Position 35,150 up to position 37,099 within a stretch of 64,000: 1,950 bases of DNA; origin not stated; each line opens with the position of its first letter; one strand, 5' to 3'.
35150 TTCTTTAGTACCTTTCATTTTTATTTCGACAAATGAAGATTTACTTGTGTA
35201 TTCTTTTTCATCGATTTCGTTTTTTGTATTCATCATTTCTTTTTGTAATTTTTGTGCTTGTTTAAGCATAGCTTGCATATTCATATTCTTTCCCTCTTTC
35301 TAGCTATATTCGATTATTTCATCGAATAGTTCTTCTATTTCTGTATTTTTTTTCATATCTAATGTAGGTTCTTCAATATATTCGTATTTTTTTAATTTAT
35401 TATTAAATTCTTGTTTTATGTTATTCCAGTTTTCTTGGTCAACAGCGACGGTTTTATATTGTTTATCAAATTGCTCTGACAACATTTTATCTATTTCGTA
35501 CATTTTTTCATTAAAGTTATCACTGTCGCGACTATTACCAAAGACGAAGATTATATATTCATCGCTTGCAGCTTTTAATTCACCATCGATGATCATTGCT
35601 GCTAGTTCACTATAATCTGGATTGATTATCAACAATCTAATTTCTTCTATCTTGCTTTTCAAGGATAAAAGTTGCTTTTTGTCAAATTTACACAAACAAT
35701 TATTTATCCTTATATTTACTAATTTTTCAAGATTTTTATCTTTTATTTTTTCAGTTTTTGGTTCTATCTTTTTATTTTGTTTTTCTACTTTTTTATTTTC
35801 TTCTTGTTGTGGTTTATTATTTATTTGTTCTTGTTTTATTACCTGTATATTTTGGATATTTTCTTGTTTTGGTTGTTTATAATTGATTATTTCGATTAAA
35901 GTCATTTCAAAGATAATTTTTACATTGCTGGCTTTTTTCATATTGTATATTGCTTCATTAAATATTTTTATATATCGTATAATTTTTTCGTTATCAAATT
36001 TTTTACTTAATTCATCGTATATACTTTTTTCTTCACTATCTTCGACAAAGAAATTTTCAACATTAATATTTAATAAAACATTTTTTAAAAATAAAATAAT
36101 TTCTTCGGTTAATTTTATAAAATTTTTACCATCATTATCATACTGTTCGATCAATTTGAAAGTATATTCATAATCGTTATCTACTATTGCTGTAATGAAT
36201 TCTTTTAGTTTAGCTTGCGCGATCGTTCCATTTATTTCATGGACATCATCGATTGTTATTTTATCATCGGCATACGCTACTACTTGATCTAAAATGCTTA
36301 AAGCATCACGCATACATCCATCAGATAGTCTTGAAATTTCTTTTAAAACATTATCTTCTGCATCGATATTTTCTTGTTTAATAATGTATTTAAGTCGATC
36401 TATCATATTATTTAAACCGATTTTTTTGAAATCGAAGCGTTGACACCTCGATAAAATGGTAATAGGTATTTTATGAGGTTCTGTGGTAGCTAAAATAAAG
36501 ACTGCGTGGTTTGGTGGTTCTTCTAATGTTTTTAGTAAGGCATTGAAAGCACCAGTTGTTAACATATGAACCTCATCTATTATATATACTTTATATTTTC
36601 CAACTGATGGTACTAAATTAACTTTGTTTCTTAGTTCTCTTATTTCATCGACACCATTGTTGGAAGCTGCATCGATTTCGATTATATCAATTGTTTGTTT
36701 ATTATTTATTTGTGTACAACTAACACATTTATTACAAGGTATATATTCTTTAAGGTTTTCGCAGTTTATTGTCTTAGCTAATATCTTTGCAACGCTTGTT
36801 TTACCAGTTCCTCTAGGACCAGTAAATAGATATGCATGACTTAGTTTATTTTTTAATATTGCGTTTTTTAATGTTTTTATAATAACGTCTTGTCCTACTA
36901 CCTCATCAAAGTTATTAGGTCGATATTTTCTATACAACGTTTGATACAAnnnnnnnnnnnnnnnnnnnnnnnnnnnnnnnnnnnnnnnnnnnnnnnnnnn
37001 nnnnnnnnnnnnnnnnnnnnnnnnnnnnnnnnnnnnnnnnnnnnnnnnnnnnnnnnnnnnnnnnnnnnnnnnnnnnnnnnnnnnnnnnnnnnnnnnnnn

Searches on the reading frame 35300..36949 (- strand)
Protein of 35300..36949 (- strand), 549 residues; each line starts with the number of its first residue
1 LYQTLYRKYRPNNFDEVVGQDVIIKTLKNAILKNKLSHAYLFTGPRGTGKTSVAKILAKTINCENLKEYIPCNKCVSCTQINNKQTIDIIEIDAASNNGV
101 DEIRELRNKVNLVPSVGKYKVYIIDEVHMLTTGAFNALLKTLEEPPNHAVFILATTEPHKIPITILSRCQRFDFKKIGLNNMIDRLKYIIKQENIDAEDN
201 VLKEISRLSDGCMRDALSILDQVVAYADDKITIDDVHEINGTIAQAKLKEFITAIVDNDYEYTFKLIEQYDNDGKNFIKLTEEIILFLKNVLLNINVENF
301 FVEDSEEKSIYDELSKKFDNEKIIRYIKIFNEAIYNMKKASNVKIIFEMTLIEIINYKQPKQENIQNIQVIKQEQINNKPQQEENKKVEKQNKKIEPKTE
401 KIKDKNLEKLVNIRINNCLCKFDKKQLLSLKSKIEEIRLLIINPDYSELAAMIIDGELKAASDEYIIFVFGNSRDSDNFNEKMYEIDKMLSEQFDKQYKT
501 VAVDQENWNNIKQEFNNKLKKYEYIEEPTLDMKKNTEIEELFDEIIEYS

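Call 9: search_protein_families(library=pfam, proteins=[window:35300-36949:-])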
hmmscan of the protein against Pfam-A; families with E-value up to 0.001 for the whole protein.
window:35300-36949:- (549 aa): 15 families
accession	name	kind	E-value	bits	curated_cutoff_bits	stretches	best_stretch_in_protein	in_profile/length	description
PF13177.12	DNA_pol3_delta2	-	7.2e-49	166.3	27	1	20-177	2-160/161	DNA polymerase III, delta subunit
PF00004.35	AAA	-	6e-14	53.1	21.2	1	41-172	2-126/131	ATPase family associated with various cellular activities (AAA)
PF22608.2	DNAX_ATPase_lid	-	6.7e-13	48.6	27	1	184-228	4-48/49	DNA polymerase III clamp loader subunit, ATPase lid domain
PF12169.13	DNA_pol3_gamma3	-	2.6e-09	37.4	24.4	1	232-360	2-134/143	DNA polymerase III subunits gamma and tau domain III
PF07728.20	AAA_5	-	8.8e-08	32.7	22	1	41-144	3-92/139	AAA domain (dynein-related subfamily)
PF05496.18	RuvB_N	-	7.6e-07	29.5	27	1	10-64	2-60/159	Holliday junction DNA helicase RuvB P-loop domain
PF13401.12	AAA_22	-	1.4e-06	29.1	27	1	40-155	8-122/130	AAA domain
PF21960.2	RCF1-5-like_lid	-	1.4e-05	25.4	27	1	185-220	2-38/43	RCF1/5-like, AAA+ ATPase lid domain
PF12775.13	AAA_7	-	1.4e-05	25.2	25.8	1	36-135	32-117/181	P-loop containing dynein motor region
PF13604.12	AAA_30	-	0.00016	21.9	27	1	40-144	21-114/191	AAA domain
PF05970.20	PIF1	-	0.00017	21.7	25.9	1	20-143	6-127/223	PIF1-like helicase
PF07724.20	AAA_2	-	0.00038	21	27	1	40-144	6-101/166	AAA domain (Cdc48 subfamily)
PF01078.27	Mg_chelatase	-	0.00077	19.4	20.3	0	14-85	2-70/207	Magnesium chelatase, subunit ChlI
PF13245.12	AAA_19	-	0.0008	20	25.1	0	36-147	10-118/134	AAA domain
PF13173.12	AAA_14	-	0.00095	19.6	27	1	39-153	4-96/129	AAA domain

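Call 16: find_homologous_proteins(query=window:35300-36949:-)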
Query window:35300-36949:- (549 aa): 8000 proteins with E <= 0.001 among 8000 candidates; the best 120 are listed.
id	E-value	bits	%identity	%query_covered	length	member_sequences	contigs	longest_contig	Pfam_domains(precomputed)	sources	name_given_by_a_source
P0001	0.0e+0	1183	100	100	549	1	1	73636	PF12169.14,PF12775.14,PF00004.36,PF13401.13,PF22608.3,PF21960.3,PF05496.19,PF13177.13,PF07728.21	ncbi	-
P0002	2.1e-205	702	60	100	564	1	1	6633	PF12169.14,PF00004.36,PF13401.13,PF22608.3,PF21960.3,PF05496.19,PF13177.13,PF07728.21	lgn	-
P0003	4.3e-205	701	60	100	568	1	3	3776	PF12169.14,PF00004.36,PF13401.13,PF22608.3,PF05496.19,PF13177.13,PF07728.21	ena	-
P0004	7.6e-203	693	60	100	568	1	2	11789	PF12169.14,PF07724.21,PF00004.36,PF13401.13,PF22608.3,PF05496.19,PF13177.13,PF07728.21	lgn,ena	-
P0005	7.8e-199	680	61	100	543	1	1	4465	PF12775.14,PF00004.36,PF22608.3,PF05496.19,PF13177.13,PF07728.21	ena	-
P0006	1.2e-197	676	60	100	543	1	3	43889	PF06068.20,PF12775.14,PF00004.36,PF13401.13,PF22608.3,PF05496.19,PF13177.13,PF07728.21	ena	-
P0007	1.2e-197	676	60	100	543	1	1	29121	PF06068.20,PF12775.14,PF00004.36,PF13401.13,PF22608.3,PF05496.19,PF13177.13,PF07728.21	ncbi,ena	-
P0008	5.1e-197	674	59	100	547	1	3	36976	PF00004.36,PF22608.3,PF21960.3,PF05496.19,PF13177.13,PF03215.22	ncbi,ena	-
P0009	1.3e-196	673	59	100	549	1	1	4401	PF16193.12,PF00004.36,PF13401.13,PF22608.3,PF05496.19,PF13177.13,PF07728.21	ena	-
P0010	4.1e-196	671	57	100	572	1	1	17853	PF12169.14,PF00004.36,PF13401.13,PF22608.3,PF05496.19,PF13177.13,PF07728.21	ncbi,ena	-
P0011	4.1e-194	664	59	100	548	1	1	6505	PF12169.14,PF00004.36,PF22608.3,PF05496.19,PF13177.13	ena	-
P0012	5.5e-194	664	58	100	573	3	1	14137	PF12169.14,PF06068.20,PF00004.36,PF13401.13,PF22608.3,PF21960.3,PF05496.19,PF13177.13,PF07728.21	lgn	-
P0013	5.9e-194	664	58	100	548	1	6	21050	PF12169.14,PF00004.36,PF22608.3,PF05496.19,PF13177.13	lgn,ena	-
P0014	6.2e-194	664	58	100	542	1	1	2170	PF05970.21,PF00004.36,PF13401.13,PF22608.3,PF05496.19,PF13177.13,PF07728.21,PF03215.22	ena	-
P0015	6.9e-194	664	58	100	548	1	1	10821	PF12169.14,PF00004.36,PF22608.3,PF05496.19,PF13177.13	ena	-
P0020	1.0e-192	660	58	100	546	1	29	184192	PF12169.14,PF00004.36,PF13401.13,PF22608.3,PF05496.19,PF13177.13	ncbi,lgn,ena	-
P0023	6.4e-192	657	58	100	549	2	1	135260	PF00004.36,PF13401.13,PF22608.3,PF05496.19,PF13177.13,PF07728.21,PF03215.22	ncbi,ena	-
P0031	7.0e-191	654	58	100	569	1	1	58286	PF00004.36,PF13401.13,PF22608.3,PF05496.19,PF13177.13,PF07728.21,PF03215.22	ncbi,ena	-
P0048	5.1e-187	641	57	100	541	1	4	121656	PF12169.14,PF00004.36,PF22608.3,PF05496.19,PF13177.13,PF07728.21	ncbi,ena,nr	ncbi:MAG: DNA polymerase III subunit gamma/tau [Bacilli bacterium]|nr:DNA polymerase III subunit gam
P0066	6.5e-185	634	55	100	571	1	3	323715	PF13173.13,PF12169.14,PF12775.14,PF00004.36,PF13401.13,PF22608.3,PF05496.19,PF13177.13,PF07728.21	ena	-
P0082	2.1e-183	629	57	100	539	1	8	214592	PF00004.36,PF13401.13,PF22608.3,PF05496.19,PF13177.13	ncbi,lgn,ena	-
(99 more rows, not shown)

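Call 17: find_encoding_contigs(protein=P0001, flank=3000, max_places=3)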
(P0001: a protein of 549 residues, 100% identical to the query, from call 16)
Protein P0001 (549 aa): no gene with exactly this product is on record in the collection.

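Call 18: find_encoding_contigs(protein=P0007, flank=5000, max_places=3)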
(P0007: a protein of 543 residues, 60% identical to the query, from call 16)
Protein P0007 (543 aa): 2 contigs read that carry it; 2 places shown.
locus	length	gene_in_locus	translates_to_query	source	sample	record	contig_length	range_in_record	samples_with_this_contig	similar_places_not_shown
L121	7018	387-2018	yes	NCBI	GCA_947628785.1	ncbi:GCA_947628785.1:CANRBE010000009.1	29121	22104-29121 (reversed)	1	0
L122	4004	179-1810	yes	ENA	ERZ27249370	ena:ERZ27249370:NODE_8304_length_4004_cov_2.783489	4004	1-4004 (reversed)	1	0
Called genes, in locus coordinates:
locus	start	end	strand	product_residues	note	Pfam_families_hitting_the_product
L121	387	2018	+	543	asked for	PF05496:RuvB_N (faint), PF06068:TIP49 (faint), PF12775:AAA_7 (faint), PF13177:DNA_pol3_delta2, PF00004:AAA, PF07728:AAA_5 (weak), PF13401:AAA_22 (weak), PF22608:DNAX_ATPase_lid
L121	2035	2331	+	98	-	PF02575:YbaB_DNA_bd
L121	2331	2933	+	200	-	PF21176:RecR_HhH, PF02132:RecR_ZnF (weak), PF01751:Toprim, PF13662:Toprim_4, PF21175:RecR_C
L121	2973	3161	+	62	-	PF07441:BofA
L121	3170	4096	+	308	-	PF13177:DNA_pol3_delta2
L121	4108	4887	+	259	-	PF04468:PSP1, PF28472:PSP1_3rd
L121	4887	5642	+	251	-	PF05971:Methyltransf_10, PF06325:PrmA (weak), PF07669:Eco57I (weak), PF05175:MTS, PF13847:Methyltransf_31, PF13649:Methyltransf_25 (weak)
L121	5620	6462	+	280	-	PF00590:TP_methylase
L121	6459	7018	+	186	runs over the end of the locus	PF01195:Pept_tRNA_hydro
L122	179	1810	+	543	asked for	PF05496:RuvB_N (faint), PF06068:TIP49 (faint), PF12775:AAA_7 (faint), PF13177:DNA_pol3_delta2, PF00004:AAA, PF07728:AAA_5 (weak), PF13401:AAA_22 (weak), PF22608:DNAX_ATPase_lid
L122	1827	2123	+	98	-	PF02575:YbaB_DNA_bd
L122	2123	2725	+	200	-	PF21176:RecR_HhH, PF02132:RecR_ZnF (weak), PF01751:Toprim, PF13662:Toprim_4, PF21175:RecR_C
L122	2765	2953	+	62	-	PF07441:BofA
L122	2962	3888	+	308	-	PF13177:DNA_pol3_delta2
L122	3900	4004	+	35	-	?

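Call 19: find_encoding_contigs(protein=P0008, flank=5000, max_places=3)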
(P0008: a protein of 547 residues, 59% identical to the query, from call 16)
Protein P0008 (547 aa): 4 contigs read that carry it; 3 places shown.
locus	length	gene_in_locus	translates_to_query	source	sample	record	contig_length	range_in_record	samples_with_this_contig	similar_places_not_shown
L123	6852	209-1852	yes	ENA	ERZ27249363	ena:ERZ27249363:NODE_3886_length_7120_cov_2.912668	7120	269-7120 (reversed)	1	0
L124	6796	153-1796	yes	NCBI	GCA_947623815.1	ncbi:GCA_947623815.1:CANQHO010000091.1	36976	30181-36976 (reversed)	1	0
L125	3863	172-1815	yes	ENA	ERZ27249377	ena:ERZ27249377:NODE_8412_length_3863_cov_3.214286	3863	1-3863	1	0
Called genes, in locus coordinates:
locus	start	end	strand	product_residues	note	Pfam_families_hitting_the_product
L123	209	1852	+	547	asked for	PF03215:Rad17 (weak), PF05496:RuvB_N (faint), PF13177:DNA_pol3_delta2, PF00004:AAA, PF21960:RCF1-5-like_lid (faint), PF22608:DNAX_ATPase_lid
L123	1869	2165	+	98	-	PF02575:YbaB_DNA_bd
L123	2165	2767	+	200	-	PF21176:RecR_HhH, PF02132:RecR_ZnF (weak), PF01751:Toprim, PF13662:Toprim_4, PF21175:RecR_C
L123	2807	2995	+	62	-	PF07441:BofA (weak)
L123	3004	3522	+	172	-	PF13177:DNA_pol3_delta2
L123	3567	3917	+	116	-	-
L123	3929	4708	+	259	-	PF04468:PSP1, PF28472:PSP1_3rd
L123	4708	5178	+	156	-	PF05971:Methyltransf_10, PF06325:PrmA, PF05175:MTS, PF12847:Methyltransf_18 (weak), PF13847:Methyltransf_31, PF13649:Methyltransf_25 (weak), PF07669:Eco57I (faint)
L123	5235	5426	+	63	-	-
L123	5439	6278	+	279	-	PF00590:TP_methylase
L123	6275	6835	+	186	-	PF01195:Pept_tRNA_hydro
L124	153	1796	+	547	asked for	PF03215:Rad17 (weak), PF05496:RuvB_N (faint), PF13177:DNA_pol3_delta2, PF00004:AAA, PF21960:RCF1-5-like_lid (faint), PF22608:DNAX_ATPase_lid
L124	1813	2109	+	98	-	PF02575:YbaB_DNA_bd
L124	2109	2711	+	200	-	PF21176:RecR_HhH, PF02132:RecR_ZnF (weak), PF01751:Toprim, PF13662:Toprim_4, PF21175:RecR_C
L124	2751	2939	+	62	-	PF07441:BofA (weak)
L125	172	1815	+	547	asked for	PF03215:Rad17 (weak), PF05496:RuvB_N (faint), PF13177:DNA_pol3_delta2, PF00004:AAA, PF21960:RCF1-5-like_lid (faint), PF22608:DNAX_ATPase_lid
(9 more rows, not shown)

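Call 22: find_encoding_contigs(protein=P0020, flank=4000, max_places=4)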
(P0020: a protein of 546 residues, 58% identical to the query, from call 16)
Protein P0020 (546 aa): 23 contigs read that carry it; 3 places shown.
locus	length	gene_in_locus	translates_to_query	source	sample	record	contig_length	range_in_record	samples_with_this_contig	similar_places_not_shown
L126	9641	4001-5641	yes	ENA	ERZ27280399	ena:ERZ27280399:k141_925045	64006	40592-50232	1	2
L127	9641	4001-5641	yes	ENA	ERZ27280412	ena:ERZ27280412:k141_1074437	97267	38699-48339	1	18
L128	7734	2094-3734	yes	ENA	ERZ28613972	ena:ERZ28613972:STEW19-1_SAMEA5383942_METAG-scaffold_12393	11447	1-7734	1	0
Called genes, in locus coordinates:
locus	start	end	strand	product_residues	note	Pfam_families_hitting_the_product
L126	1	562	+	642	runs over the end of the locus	PF02518:HATPase_c, PF00204:DNA_gyraseB, PF01751:Toprim, PF00986:DNA_gyraseB_C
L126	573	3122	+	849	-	PF00521:DNA_topoisoIV, PF03989:DNA_gyraseA_C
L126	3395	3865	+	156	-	PF00383:dCMP_cyt_deam_1, PF14437:MafB19-deam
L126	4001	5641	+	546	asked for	PF05496:RuvB_N (faint), PF13177:DNA_pol3_delta2, PF13401:AAA_22 (faint), PF00004:AAA, PF22608:DNAX_ATPase_lid, PF12169:DNA_pol3_gamma3 (faint)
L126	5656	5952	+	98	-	PF02575:YbaB_DNA_bd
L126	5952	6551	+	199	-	PF21176:RecR_HhH, PF02132:RecR_ZnF (weak), PF01751:Toprim (weak), PF13662:Toprim_4, PF21175:RecR_C (weak)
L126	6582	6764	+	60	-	PF07441:BofA (weak)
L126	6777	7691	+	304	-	PF13177:DNA_pol3_delta2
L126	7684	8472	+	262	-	PF04468:PSP1, PF28472:PSP1_3rd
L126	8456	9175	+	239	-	PF01596:Methyltransf_3 (weak), PF02475:TRM5-TYW2_MTfase (weak), PF05175:MTS, PF05971:Methyltransf_10, PF02384:N6_Mtase (weak), PF13847:Methyltransf_31, PF08241:Methyltransf_11 (faint), PF13649:Methyltransf_25 (weak)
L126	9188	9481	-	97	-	-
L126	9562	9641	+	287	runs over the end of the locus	PF00590:TP_methylase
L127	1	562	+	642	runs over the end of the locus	PF02518:HATPase_c, PF00204:DNA_gyraseB, PF01751:Toprim, PF00986:DNA_gyraseB_C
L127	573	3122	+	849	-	PF00521:DNA_topoisoIV, PF03989:DNA_gyraseA_C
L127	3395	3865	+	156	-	PF00383:dCMP_cyt_deam_1, PF14437:MafB19-deam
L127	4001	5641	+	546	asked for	PF05496:RuvB_N (faint), PF13177:DNA_pol3_delta2, PF13401:AAA_22 (faint), PF00004:AAA, PF22608:DNAX_ATPase_lid, PF12169:DNA_pol3_gamma3 (faint)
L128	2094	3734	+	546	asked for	PF05496:RuvB_N (faint), PF13177:DNA_pol3_delta2, PF13401:AAA_22 (faint), PF00004:AAA, PF22608:DNAX_ATPase_lid, PF12169:DNA_pol3_gamma3 (faint)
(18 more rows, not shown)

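Call 23: find_encoding_contigs(protein=P0048, flank=4000, max_places=3)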
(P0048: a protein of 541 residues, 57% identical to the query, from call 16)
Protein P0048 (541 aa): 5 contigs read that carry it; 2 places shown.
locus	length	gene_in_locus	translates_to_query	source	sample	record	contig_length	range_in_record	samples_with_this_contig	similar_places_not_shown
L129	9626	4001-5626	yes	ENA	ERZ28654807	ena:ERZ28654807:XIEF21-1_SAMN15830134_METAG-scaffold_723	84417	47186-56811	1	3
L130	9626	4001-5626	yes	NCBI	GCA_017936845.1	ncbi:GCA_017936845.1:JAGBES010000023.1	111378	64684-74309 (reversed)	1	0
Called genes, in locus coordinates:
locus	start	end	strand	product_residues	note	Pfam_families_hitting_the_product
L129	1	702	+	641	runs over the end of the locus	PF02518:HATPase_c, PF00204:DNA_gyraseB, PF01751:Toprim, PF00986:DNA_gyraseB_C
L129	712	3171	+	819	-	PF00521:DNA_topoisoIV, PF03989:DNA_gyraseA_C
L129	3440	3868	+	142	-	PF00383:dCMP_cyt_deam_1, PF14437:MafB19-deam, PF14439:Bd3614-deam (weak)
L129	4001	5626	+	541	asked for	PF05496:RuvB_N (faint), PF13177:DNA_pol3_delta2, PF00004:AAA, PF07728:AAA_5 (faint), PF22608:DNAX_ATPase_lid, PF12169:DNA_pol3_gamma3 (weak)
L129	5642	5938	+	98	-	PF02575:YbaB_DNA_bd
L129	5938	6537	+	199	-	PF21176:RecR_HhH, PF02132:RecR_ZnF (weak), PF01751:Toprim, PF13662:Toprim_4, PF21175:RecR_C (weak)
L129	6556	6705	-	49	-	-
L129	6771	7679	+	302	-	PF13177:DNA_pol3_delta2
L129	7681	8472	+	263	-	PF04468:PSP1, PF28472:PSP1_3rd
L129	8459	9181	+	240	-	PF05175:MTS, PF06325:PrmA (weak), PF02384:N6_Mtase (weak), PF05971:Methyltransf_10, PF12847:Methyltransf_18 (faint), PF13847:Methyltransf_31, PF13649:Methyltransf_25 (weak)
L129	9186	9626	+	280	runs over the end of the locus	PF00590:TP_methylase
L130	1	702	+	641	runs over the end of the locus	PF02518:HATPase_c, PF00204:DNA_gyraseB, PF01751:Toprim, PF00986:DNA_gyraseB_C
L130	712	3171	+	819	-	PF00521:DNA_topoisoIV, PF03989:DNA_gyraseA_C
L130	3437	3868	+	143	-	PF00383:dCMP_cyt_deam_1, PF14437:MafB19-deam, PF14439:Bd3614-deam (weak)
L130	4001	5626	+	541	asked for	PF05496:RuvB_N (faint), PF13177:DNA_pol3_delta2, PF00004:AAA, PF07728:AAA_5 (faint), PF22608:DNAX_ATPase_lid, PF12169:DNA_pol3_gamma3 (weak)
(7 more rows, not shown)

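Call 24: find_encoding_contigs(protein=P0066, flank=4000, max_places=3)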
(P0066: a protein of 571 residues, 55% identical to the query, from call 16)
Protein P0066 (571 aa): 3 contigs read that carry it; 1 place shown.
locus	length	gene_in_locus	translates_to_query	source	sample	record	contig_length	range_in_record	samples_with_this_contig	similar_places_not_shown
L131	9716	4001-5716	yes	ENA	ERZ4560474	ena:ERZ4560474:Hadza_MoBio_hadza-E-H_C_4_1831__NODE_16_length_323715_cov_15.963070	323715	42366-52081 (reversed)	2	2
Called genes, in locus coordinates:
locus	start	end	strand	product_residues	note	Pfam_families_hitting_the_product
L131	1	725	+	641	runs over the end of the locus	PF02518:HATPase_c, PF00204:DNA_gyraseB, PF01751:Toprim, PF00986:DNA_gyraseB_C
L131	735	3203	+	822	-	PF00521:DNA_topoisoIV, PF03989:DNA_gyraseA_C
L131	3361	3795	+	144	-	PF00383:dCMP_cyt_deam_1, PF14437:MafB19-deam, PF14439:Bd3614-deam (faint)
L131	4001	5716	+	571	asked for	PF05496:RuvB_N (faint), PF13173:AAA_14 (faint), PF12775:AAA_7 (faint), PF13177:DNA_pol3_delta2, PF00004:AAA, PF07728:AAA_5 (weak), PF22608:DNAX_ATPase_lid, PF12169:DNA_pol3_gamma3 (weak), +1 more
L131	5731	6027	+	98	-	PF02575:YbaB_DNA_bd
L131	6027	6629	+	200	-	PF21176:RecR_HhH, PF02132:RecR_ZnF (weak), PF01751:Toprim, PF13662:Toprim_4, PF21175:RecR_C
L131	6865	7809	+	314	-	PF13177:DNA_pol3_delta2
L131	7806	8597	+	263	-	PF04468:PSP1, PF28472:PSP1_3rd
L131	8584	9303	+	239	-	PF05971:Methyltransf_10, PF05175:MTS, PF13847:Methyltransf_31, PF13649:Methyltransf_25 (weak)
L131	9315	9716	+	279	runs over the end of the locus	PF00590:TP_methylase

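Call 31: list_cluster_members(proteins=[P0001, P0007, P0008, P0010, P0020, P0023, P0048, P0066, P0082, P0031])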
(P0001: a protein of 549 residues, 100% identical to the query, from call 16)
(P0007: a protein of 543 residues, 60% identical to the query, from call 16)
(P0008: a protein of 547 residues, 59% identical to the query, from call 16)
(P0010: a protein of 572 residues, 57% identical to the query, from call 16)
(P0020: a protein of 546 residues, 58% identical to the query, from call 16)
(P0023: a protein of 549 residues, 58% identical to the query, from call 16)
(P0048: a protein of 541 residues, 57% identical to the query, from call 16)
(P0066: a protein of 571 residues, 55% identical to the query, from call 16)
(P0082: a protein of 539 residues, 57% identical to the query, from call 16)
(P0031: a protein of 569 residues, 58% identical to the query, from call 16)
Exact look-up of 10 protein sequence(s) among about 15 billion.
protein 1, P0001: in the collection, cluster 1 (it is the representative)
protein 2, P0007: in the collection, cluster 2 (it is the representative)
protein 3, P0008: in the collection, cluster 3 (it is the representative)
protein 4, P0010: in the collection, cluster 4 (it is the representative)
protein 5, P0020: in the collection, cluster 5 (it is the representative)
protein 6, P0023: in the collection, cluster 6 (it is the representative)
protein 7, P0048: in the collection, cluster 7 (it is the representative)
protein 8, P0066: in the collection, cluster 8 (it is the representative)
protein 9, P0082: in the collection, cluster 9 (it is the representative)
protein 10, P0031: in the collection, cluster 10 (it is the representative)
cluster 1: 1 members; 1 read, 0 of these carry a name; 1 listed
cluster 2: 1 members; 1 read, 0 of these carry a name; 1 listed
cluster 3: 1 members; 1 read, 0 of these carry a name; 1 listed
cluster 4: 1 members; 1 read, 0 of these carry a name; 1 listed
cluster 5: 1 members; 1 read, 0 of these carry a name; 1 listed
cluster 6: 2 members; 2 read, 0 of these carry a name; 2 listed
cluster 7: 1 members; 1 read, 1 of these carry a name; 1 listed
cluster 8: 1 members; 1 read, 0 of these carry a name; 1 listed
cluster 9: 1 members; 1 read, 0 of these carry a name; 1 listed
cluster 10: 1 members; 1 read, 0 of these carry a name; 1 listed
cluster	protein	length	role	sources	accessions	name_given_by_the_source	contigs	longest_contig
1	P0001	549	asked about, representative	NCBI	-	-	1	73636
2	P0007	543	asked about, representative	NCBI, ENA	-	-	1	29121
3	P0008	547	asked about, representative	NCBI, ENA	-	-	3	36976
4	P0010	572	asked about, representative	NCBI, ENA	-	-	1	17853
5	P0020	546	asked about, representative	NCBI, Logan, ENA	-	-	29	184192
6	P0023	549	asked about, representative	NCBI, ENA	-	-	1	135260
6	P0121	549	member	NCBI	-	-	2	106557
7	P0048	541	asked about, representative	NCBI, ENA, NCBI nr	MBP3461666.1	MAG: DNA polymerase III subunit gamma/tau [Bacilli bacterium] | DNA polymerase III subunit gamma/tau [Bacilli bacterium]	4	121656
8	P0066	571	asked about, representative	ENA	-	-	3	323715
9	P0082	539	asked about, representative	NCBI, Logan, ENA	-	-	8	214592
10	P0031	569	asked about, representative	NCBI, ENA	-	-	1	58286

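Call 32: find_encoding_contigs(protein=P0004, flank=4000, max_places=3)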
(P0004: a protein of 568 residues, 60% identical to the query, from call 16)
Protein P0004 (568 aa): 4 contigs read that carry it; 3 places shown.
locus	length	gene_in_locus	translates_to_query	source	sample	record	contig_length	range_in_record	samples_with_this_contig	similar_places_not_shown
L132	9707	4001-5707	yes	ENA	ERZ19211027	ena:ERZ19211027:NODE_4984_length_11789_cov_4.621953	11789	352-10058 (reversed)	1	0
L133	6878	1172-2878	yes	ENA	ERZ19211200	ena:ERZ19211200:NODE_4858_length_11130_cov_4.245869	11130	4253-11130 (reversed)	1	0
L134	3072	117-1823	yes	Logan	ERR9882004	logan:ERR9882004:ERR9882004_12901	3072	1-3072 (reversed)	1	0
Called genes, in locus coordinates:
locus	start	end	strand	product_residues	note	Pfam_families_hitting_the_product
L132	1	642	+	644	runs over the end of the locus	PF02518:HATPase_c, PF00204:DNA_gyraseB, PF01751:Toprim, PF00986:DNA_gyraseB_C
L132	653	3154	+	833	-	PF00521:DNA_topoisoIV, PF03989:DNA_gyraseA_C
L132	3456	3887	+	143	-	PF00383:dCMP_cyt_deam_1, PF14437:MafB19-deam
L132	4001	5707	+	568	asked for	PF05496:RuvB_N (faint), PF13177:DNA_pol3_delta2, PF13401:AAA_22 (weak), PF00004:AAA, PF07724:AAA_2 (faint), PF07728:AAA_5 (weak), PF22608:DNAX_ATPase_lid, PF12169:DNA_pol3_gamma3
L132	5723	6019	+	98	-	PF02575:YbaB_DNA_bd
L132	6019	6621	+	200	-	PF21176:RecR_HhH, PF02132:RecR_ZnF, PF01751:Toprim, PF13662:Toprim_4, PF21175:RecR_C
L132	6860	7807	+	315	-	PF13177:DNA_pol3_delta2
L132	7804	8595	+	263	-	PF04468:PSP1, PF28472:PSP1_3rd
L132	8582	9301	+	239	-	PF05971:Methyltransf_10 (weak), PF05175:MTS, PF07669:Eco57I (weak), PF13847:Methyltransf_31, PF13649:Methyltransf_25 (weak)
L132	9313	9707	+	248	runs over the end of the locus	?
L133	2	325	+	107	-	?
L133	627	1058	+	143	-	PF00383:dCMP_cyt_deam_1, PF14437:MafB19-deam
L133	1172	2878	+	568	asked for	PF05496:RuvB_N (faint), PF13177:DNA_pol3_delta2, PF13401:AAA_22 (weak), PF00004:AAA, PF07724:AAA_2 (faint), PF07728:AAA_5 (weak), PF22608:DNAX_ATPase_lid, PF12169:DNA_pol3_gamma3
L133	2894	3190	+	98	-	PF02575:YbaB_DNA_bd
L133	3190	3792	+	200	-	PF21176:RecR_HhH, PF02132:RecR_ZnF, PF01751:Toprim, PF13662:Toprim_4, PF21175:RecR_C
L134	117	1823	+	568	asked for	PF05496:RuvB_N (faint), PF13177:DNA_pol3_delta2, PF13401:AAA_22 (weak), PF00004:AAA, PF07724:AAA_2 (faint), PF07728:AAA_5 (weak), PF22608:DNAX_ATPase_lid, PF12169:DNA_pol3_gamma3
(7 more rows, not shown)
